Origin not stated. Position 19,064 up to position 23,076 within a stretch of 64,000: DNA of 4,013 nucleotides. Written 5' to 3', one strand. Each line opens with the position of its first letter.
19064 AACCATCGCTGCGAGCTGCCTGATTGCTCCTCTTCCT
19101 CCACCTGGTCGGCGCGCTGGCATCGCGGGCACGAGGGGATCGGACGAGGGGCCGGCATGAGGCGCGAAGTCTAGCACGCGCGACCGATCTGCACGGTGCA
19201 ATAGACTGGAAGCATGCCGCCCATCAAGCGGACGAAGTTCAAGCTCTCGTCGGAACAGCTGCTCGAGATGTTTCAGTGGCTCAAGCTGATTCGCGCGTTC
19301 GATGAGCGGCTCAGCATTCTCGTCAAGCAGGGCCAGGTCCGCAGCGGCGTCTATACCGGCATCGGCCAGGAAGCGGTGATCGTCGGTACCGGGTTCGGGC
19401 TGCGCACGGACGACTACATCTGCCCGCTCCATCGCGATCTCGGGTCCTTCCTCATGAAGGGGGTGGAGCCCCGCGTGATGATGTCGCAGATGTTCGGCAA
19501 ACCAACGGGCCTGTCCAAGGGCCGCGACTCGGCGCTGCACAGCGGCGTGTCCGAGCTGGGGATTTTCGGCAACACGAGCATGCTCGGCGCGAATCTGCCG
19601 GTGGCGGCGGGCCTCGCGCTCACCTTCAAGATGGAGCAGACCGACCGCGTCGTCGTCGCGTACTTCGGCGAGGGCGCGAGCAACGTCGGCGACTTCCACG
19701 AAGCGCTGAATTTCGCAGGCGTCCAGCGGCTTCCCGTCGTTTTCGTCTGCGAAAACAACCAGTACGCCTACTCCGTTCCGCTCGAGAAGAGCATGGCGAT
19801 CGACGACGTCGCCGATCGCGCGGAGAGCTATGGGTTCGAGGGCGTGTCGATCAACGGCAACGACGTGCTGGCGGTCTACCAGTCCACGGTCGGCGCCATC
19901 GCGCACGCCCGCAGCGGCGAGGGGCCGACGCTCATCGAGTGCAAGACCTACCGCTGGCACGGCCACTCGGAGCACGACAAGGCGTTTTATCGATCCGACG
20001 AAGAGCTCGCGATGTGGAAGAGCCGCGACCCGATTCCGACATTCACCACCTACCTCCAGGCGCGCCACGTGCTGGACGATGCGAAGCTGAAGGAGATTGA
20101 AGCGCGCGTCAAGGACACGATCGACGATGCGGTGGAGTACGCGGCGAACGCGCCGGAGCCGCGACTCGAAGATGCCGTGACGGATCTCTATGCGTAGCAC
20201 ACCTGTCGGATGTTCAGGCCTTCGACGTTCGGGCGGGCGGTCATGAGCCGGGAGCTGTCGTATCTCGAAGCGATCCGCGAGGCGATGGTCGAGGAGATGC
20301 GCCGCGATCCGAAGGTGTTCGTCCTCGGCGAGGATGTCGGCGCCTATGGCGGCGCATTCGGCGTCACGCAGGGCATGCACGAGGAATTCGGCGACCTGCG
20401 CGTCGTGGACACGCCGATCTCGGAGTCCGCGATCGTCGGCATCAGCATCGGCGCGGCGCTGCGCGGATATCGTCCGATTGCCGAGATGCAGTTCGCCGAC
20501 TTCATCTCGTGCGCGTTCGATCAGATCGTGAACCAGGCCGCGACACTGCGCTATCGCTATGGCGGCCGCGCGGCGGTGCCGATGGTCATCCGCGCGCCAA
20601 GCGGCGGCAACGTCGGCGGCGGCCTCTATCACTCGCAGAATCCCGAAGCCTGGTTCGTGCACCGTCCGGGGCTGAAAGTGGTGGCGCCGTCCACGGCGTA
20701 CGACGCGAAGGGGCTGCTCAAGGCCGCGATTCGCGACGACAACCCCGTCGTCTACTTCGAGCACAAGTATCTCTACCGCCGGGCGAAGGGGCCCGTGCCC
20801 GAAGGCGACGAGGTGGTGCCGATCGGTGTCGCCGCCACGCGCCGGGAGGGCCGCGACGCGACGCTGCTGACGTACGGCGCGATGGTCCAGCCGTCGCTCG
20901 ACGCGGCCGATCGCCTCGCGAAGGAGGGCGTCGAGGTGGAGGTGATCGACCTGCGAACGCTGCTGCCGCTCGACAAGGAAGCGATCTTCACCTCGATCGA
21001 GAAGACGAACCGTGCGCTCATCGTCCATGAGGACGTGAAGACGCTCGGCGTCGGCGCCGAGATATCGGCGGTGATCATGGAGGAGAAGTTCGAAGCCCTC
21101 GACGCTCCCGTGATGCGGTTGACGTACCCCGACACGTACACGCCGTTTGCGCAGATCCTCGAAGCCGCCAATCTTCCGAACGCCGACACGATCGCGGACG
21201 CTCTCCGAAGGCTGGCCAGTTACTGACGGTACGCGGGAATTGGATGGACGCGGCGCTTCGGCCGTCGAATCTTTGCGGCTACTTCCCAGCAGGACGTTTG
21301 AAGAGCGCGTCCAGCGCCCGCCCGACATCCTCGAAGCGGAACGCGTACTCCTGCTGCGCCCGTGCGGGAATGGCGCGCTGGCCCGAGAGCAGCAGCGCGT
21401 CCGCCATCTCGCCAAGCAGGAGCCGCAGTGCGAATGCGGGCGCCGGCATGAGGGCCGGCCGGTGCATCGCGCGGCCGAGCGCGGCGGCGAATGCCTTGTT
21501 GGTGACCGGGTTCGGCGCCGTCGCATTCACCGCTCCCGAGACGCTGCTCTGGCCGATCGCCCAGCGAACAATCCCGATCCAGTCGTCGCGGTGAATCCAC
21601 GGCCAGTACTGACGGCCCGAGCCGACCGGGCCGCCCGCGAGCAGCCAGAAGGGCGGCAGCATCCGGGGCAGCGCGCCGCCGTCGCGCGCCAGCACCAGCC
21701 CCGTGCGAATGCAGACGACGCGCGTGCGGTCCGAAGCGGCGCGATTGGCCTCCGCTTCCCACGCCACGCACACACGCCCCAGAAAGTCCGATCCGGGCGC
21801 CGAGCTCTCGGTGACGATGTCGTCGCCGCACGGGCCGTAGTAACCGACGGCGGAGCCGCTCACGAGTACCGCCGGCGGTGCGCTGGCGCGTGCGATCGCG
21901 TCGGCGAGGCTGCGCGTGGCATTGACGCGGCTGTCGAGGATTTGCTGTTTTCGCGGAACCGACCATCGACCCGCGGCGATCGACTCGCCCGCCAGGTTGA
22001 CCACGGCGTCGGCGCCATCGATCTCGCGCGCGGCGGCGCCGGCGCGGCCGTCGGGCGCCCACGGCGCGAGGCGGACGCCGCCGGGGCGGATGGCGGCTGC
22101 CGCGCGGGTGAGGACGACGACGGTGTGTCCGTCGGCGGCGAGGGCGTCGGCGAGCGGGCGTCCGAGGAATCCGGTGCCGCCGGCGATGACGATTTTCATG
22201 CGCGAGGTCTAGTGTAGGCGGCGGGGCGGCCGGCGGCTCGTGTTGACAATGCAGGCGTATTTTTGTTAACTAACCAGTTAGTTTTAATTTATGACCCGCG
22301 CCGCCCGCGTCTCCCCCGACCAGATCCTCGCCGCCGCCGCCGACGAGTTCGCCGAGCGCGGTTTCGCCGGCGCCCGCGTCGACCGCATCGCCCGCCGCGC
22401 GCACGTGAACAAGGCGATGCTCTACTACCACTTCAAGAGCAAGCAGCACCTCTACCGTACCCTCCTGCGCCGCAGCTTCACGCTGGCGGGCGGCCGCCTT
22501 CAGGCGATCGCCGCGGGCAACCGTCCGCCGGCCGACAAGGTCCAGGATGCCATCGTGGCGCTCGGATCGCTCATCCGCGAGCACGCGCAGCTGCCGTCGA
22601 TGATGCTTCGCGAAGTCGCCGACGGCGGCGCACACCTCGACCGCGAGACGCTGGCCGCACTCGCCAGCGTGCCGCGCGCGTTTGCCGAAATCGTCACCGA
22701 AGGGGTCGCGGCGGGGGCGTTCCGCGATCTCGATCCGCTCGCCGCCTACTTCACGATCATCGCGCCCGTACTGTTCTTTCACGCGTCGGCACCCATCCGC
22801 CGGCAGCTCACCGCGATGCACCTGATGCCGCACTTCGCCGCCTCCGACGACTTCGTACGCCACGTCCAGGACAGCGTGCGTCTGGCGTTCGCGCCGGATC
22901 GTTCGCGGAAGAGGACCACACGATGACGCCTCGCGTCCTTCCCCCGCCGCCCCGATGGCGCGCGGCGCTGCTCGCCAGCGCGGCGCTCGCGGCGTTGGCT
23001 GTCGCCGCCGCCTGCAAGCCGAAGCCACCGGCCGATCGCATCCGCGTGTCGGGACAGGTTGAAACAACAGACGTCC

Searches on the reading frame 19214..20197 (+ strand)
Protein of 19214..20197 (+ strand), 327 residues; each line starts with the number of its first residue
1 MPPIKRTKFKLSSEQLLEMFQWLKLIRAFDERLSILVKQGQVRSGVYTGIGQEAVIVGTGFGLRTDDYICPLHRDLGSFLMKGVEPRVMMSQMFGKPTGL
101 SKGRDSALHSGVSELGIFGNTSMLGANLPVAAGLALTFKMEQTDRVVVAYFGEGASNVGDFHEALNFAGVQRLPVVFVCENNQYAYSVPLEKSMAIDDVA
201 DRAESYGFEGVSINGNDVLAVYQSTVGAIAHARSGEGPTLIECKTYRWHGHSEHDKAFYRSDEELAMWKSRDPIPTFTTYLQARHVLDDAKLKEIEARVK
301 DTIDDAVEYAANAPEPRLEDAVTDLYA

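Call 8: search_protein_families(library=pfam, proteins=[window:19214-20197:+], max_evalue=0.001)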
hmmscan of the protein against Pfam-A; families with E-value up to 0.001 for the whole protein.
window:19214-20197:+ (327 aa): 4 families
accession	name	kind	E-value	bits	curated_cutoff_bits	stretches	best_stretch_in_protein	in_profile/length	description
PF00676.26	E1_dh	-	2.1e-80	270.4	22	1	24-318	4-299/300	Dehydrogenase E1 component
PF02775.26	TPP_enzyme_C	-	3e-06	27.5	21.9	1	121-243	27-151/151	Thiamine pyrophosphate enzyme, C-terminal TPP binding domain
PF00456.26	Transketolase_N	-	3.2e-05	23.5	22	1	140-246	140-244/334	Transketolase, thiamine diphosphate binding domain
PF13292.11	DXP_synthase_N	-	4.7e-05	23.2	21.2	1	125-188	114-177/274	1-deoxy-D-xylulose-5-phosphate synthase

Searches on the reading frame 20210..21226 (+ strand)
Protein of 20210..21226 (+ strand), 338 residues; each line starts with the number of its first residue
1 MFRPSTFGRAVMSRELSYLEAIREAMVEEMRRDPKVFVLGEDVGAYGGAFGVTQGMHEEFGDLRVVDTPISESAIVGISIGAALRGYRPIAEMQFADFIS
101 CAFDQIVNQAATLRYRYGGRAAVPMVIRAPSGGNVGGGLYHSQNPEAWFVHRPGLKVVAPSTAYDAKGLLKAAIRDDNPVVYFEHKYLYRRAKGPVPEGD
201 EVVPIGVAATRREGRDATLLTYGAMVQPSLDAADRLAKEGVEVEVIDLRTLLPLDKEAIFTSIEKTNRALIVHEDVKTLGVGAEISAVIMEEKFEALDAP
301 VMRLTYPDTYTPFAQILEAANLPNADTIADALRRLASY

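Call 8: search_protein_families(library=pfam, proteins=[window:20210-21226:+], max_evalue=0.001)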
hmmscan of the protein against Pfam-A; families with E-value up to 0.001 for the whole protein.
window:20210-21226:+ (338 aa): 2 families
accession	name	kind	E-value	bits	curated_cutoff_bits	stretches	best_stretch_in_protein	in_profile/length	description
PF02779.29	Transket_pyr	-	1.2e-44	152.5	27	1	15-190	2-173/174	Transketolase, pyrimidine binding domain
PF02780.25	Transketolase_C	-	3.7e-38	130.6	25.9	1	207-328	2-124/124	Transketolase, C-terminal domain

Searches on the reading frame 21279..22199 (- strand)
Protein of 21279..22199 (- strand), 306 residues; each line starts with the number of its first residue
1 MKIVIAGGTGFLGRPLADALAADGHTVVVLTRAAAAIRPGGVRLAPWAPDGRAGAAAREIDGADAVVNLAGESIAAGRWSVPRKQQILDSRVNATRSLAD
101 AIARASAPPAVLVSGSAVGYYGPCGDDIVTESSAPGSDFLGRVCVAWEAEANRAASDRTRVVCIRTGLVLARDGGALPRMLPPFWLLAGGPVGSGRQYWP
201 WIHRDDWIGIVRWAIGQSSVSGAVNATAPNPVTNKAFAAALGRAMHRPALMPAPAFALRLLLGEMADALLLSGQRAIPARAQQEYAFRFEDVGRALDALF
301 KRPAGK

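Call 8: search_protein_families(library=pfam, proteins=[window:21279-22199:-], max_evalue=0.001)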
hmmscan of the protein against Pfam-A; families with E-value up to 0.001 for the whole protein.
window:21279-22199:- (306 aa): 4 families
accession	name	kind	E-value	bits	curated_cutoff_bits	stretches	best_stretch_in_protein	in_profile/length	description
PF01370.27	Epimerase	-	3.5e-17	63.1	20.9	1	3-217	1-227/240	NAD dependent epimerase/dehydratase family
PF08338.16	DUF1731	-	5.2e-15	55.3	27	1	253-299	1-47/47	Domain of unknown function (DUF1731)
PF13460.12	NAD_binding_10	-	1.5e-05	25.4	27.2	1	7-119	1-102/184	NAD(P)H-binding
PF16363.11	GDP_Man_Dehyd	-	0.00029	20.9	27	0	5-35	2-32/332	GDP-mannose 4,6 dehydratase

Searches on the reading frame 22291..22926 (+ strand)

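Call 8: search_protein_families(library=pfam, proteins=[window:22291-22926:+], max_evalue=0.001)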
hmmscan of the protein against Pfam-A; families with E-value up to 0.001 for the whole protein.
window:22291-22926:+ (211 aa): 5 families
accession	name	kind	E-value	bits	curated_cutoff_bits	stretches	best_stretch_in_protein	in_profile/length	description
PF00440.29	TetR_N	-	6.4e-16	58.3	24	1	12-56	1-45/47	Bacterial regulatory proteins, tetR family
PF17938.6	TetR_C_29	-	1.4e-07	32.1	26.2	1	80-179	1-103/119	Tetracyclin repressor-like, C-terminal domain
PF17932.6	TetR_C_24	-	9.4e-06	26.3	26.4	1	78-157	2-81/114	Tetracyclin repressor-like, C-terminal domain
PF17935.6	TetR_C_27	-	0.00073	20.1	26.1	0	129-169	50-90/106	Tetracyclin repressor-like, C-terminal domain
PF14514.11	TetR_C_9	-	0.0008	20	25.3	0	124-160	49-85/130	Tetracyclin repressor-like, C-terminal domain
